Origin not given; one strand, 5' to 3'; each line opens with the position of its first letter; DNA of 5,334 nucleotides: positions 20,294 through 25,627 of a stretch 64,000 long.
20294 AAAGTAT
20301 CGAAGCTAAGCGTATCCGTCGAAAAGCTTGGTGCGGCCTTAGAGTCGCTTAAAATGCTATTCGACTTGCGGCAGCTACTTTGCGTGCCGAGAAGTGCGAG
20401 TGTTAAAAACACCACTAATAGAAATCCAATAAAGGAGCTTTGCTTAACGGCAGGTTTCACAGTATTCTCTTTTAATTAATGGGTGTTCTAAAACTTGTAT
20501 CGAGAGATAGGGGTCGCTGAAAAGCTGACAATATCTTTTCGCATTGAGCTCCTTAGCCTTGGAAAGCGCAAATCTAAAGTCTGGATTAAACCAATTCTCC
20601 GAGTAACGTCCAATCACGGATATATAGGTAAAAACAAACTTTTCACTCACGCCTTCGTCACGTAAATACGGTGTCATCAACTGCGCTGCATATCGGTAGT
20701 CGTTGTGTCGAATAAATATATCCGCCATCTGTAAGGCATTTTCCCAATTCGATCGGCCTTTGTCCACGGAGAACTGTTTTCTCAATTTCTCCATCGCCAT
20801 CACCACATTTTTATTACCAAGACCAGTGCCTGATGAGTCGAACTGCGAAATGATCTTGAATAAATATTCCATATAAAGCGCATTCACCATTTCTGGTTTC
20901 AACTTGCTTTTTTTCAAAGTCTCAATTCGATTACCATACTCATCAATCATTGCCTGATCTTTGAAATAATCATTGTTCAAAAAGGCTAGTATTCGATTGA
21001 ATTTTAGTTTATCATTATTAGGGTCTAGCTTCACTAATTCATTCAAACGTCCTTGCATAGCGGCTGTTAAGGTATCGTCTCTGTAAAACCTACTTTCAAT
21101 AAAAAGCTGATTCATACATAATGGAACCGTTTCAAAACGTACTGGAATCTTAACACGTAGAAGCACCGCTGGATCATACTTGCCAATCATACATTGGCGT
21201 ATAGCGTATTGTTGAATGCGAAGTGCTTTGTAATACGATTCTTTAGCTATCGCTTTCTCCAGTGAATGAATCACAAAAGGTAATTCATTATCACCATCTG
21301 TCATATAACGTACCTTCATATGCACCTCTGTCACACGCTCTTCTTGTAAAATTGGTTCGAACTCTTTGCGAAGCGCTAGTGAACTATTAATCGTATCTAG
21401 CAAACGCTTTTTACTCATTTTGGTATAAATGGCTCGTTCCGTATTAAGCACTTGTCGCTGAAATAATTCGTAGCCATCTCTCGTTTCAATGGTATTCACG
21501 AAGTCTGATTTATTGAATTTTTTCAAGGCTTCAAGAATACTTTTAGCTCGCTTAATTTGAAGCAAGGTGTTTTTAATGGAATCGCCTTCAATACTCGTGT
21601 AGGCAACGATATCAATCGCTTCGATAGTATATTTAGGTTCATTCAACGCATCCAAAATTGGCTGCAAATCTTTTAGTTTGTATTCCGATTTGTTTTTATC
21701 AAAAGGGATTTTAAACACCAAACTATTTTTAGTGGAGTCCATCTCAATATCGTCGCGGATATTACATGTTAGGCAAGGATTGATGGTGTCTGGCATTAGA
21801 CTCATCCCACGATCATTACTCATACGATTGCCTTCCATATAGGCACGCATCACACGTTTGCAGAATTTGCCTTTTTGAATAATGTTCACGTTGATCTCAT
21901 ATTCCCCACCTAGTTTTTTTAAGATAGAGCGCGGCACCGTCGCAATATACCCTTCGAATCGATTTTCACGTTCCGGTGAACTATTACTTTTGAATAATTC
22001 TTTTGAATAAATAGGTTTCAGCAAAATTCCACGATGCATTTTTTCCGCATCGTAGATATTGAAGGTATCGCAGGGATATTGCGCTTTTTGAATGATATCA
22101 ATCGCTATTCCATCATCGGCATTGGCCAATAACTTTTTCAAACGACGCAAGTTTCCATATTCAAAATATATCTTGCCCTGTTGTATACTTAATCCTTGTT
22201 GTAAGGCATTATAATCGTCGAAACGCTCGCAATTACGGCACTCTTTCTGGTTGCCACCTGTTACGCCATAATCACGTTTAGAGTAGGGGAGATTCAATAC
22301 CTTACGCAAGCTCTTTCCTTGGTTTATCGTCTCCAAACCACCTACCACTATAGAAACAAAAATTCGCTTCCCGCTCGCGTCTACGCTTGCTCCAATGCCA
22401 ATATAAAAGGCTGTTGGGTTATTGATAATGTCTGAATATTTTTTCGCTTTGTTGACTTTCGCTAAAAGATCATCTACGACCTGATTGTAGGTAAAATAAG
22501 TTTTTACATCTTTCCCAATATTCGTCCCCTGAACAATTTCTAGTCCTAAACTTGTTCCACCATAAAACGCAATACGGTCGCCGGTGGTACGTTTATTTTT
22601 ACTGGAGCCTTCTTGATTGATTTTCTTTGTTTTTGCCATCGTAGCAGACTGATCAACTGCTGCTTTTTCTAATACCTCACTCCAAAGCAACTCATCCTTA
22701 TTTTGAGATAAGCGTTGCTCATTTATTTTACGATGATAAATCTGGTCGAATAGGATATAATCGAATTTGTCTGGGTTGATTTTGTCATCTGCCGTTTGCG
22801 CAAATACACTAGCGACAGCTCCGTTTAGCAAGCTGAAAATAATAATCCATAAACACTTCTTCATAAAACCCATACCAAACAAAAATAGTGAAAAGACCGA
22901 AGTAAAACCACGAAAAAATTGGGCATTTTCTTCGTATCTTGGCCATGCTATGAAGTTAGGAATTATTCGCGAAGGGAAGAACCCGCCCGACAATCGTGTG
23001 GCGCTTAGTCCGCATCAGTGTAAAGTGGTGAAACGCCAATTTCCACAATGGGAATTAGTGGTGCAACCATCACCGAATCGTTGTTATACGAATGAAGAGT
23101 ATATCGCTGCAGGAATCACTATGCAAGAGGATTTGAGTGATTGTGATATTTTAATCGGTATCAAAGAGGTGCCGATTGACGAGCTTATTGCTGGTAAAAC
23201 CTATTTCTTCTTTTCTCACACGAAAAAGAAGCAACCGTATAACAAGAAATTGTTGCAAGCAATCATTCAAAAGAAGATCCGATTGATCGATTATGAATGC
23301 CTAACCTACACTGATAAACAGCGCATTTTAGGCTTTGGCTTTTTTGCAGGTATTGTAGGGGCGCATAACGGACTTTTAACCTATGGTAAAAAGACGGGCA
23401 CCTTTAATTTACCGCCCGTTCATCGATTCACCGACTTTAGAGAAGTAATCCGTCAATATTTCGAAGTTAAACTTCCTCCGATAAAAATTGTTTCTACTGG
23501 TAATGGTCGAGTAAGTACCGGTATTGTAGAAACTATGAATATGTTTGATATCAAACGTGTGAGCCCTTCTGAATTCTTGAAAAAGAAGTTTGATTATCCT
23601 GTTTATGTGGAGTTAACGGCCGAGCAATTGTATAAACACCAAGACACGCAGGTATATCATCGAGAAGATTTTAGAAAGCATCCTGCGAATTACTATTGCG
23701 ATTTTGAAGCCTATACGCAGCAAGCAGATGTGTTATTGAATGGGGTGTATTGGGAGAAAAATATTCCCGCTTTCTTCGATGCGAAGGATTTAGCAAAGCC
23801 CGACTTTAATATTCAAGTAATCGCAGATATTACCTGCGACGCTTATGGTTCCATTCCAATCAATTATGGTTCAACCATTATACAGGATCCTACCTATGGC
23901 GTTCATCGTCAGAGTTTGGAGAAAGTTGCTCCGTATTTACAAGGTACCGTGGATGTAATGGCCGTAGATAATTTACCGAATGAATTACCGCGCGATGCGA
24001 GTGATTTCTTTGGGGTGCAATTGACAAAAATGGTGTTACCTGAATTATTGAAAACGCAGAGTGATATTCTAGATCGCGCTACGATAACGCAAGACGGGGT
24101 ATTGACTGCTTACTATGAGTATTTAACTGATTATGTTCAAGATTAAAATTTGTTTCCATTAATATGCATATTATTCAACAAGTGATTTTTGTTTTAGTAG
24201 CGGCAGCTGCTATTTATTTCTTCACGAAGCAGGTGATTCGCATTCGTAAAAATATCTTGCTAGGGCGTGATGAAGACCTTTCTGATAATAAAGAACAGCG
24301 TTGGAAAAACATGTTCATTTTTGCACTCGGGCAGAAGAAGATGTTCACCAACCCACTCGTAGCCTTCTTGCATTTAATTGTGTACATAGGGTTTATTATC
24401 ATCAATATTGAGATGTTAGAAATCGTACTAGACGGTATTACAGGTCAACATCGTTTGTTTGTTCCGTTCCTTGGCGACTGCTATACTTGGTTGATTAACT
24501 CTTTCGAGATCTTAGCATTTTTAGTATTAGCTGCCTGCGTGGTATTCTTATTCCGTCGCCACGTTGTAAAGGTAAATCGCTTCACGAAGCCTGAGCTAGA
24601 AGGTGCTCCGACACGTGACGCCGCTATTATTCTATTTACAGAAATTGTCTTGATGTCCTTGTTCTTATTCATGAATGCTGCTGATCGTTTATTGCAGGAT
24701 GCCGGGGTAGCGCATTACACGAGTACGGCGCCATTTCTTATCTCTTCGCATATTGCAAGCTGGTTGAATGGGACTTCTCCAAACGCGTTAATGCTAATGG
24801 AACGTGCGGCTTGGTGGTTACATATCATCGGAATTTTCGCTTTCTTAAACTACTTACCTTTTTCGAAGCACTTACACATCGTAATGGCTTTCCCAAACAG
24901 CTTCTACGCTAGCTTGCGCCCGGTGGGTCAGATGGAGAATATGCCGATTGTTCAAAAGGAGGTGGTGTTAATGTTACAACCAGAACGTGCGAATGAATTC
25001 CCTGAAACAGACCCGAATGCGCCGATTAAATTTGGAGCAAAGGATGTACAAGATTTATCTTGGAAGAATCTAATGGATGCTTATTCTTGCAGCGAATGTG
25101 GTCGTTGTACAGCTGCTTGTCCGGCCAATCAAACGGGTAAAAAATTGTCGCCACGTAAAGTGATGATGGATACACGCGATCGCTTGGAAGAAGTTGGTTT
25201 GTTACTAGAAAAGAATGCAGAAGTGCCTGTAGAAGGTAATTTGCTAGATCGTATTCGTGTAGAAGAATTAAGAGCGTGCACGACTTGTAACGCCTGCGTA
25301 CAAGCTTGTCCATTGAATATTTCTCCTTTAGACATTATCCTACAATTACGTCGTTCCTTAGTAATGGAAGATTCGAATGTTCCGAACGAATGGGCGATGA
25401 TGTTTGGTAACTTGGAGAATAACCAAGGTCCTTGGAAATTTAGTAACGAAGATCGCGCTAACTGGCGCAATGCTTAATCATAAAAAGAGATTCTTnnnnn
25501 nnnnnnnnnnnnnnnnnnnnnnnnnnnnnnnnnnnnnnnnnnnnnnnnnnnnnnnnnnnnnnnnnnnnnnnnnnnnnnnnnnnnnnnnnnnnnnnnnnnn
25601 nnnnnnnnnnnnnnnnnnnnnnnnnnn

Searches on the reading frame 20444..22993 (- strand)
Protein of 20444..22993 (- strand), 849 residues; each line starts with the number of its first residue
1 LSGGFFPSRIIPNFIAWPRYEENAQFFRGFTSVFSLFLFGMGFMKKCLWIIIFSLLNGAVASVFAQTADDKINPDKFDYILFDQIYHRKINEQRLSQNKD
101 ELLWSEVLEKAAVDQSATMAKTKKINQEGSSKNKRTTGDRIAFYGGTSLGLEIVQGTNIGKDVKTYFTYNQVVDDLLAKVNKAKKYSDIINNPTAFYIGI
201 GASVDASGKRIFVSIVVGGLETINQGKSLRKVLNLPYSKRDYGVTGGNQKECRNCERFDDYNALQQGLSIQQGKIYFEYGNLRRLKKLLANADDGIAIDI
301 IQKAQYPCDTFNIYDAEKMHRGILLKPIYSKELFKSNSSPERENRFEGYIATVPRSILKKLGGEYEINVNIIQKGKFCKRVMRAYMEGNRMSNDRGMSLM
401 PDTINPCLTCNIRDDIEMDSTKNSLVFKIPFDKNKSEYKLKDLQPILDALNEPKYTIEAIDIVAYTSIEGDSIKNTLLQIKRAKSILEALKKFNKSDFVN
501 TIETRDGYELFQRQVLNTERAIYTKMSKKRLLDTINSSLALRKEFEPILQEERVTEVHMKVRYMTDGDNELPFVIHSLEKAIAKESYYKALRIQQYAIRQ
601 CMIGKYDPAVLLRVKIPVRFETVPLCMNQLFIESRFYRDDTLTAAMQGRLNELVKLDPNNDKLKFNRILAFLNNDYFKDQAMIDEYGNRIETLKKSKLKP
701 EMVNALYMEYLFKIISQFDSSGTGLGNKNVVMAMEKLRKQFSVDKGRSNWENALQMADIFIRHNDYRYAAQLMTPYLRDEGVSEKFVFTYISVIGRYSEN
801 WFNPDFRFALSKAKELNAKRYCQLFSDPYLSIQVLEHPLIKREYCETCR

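Call 65: search_protein_families(library=pfam, proteins=[window:20444-22993:-], max_evalue=0.00001)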
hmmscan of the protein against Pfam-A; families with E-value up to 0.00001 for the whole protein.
window:20444-22993:- (849 aa): 1 family
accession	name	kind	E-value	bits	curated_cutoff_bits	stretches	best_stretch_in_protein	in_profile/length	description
PF00188.32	CAP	-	1.7e-06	29.3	21.1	1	88-213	2-114/117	Cysteine-rich secretory protein family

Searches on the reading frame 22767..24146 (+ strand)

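Call 65: search_protein_families(library=pfam, proteins=[window:22767-24146:+], max_evalue=0.00001)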
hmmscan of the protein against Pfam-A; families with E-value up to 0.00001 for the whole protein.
window:22767-24146:+ (459 aa): 1 family
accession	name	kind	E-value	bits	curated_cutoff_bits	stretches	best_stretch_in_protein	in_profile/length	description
PF05222.21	AlaDh_PNT_N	-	1.6e-18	67.7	30.4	1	65-196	1-135/136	Alanine dehydrogenase/PNT, N-terminal domain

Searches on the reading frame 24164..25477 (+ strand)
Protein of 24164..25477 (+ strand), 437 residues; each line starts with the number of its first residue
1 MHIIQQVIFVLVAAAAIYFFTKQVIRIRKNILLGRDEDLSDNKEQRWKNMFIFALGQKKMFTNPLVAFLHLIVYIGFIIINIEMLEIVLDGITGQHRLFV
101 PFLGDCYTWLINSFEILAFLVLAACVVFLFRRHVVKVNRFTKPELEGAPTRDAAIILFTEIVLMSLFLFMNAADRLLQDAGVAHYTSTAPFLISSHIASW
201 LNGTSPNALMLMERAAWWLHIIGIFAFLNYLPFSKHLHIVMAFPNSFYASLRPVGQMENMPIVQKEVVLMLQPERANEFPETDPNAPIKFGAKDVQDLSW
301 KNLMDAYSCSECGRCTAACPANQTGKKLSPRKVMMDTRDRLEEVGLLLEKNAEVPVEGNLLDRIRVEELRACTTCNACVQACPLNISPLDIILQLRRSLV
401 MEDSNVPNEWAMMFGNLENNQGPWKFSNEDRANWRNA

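Call 65: search_protein_families(library=pfam, proteins=[window:24164-25477:+], max_evalue=0.00001)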
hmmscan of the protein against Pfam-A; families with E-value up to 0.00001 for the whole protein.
window:24164-25477:+ (437 aa): 5 families
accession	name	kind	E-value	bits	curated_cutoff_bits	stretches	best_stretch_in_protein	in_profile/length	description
PF13187.11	Fer4_9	-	9.6e-11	42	27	1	309-385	2-50/52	4Fe-4S dicluster domain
PF13237.11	Fer4_10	-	2.8e-08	34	25.5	1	305-383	5-53/53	4Fe-4S dicluster domain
PF13183.11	Fer4_8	-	3.6e-08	34.2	27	1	306-386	2-68/68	4Fe-4S dicluster domain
PF12797.12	Fer4_2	-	1.1e-07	31.7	24.5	0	300-321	1-22/22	4Fe-4S binding domain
PF13534.11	Fer4_17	-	3.5e-07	31.1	22.2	0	308-386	1-60/61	4Fe-4S dicluster domain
